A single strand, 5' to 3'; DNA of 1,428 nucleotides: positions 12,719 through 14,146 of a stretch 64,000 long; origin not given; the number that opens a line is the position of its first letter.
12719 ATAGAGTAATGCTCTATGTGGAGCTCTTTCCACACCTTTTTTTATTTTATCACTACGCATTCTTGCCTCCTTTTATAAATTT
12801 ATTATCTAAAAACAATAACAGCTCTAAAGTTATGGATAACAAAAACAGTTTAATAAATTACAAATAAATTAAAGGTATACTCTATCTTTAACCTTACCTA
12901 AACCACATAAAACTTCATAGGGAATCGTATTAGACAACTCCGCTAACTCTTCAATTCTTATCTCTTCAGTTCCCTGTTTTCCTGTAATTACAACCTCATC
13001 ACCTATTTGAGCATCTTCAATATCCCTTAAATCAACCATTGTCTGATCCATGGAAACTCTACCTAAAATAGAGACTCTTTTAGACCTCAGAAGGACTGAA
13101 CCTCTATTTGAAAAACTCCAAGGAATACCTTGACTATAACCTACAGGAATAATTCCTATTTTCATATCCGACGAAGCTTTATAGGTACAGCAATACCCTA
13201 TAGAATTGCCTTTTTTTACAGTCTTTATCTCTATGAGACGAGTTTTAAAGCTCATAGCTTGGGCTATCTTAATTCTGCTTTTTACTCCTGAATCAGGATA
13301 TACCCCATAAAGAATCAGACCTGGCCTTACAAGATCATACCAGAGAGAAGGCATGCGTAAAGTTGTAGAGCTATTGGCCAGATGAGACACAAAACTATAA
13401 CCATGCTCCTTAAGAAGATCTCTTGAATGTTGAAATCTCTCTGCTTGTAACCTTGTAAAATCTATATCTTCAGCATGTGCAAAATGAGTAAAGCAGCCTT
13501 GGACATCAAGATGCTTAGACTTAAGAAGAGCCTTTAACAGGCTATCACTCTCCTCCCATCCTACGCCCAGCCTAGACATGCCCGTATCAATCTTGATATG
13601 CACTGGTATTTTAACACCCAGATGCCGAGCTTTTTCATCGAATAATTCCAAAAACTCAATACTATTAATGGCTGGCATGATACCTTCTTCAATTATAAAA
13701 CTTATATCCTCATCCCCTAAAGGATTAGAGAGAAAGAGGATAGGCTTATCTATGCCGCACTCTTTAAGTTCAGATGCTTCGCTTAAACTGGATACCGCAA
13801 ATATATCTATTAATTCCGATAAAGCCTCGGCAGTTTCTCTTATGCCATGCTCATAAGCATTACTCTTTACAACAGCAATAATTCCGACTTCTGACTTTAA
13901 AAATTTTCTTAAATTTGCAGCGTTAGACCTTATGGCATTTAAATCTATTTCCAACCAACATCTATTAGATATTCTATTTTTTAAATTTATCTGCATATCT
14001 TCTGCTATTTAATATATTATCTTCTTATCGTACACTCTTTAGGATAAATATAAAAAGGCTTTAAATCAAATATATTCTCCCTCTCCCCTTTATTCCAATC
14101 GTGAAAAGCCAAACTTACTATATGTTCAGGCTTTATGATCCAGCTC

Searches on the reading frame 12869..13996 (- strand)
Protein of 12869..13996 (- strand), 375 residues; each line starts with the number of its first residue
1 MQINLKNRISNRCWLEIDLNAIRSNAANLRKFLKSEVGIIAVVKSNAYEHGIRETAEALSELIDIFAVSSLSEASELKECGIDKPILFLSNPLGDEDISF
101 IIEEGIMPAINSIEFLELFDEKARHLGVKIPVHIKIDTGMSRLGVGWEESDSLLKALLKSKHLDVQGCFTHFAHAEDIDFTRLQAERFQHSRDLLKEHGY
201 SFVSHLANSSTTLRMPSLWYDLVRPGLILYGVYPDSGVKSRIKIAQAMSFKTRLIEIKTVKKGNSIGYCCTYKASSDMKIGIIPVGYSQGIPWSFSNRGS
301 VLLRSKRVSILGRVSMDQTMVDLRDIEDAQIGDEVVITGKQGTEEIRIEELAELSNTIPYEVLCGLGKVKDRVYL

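Call 71: search_protein_families(library=pfam, proteins=[window:12869-13996:-], max_evalue=0.00001)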
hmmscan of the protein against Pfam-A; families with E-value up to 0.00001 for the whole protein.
window:12869-13996:- (375 aa): 2 families
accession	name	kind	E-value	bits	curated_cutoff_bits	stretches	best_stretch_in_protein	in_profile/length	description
PF01168.26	Ala_racemase_N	-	2.8e-62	210.7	24.1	1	17-234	1-220/220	Alanine racemase, N-terminal domain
PF00842.27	Ala_racemase_C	-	3e-43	146.9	25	1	247-374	1-127/127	Alanine racemase, C-terminal domain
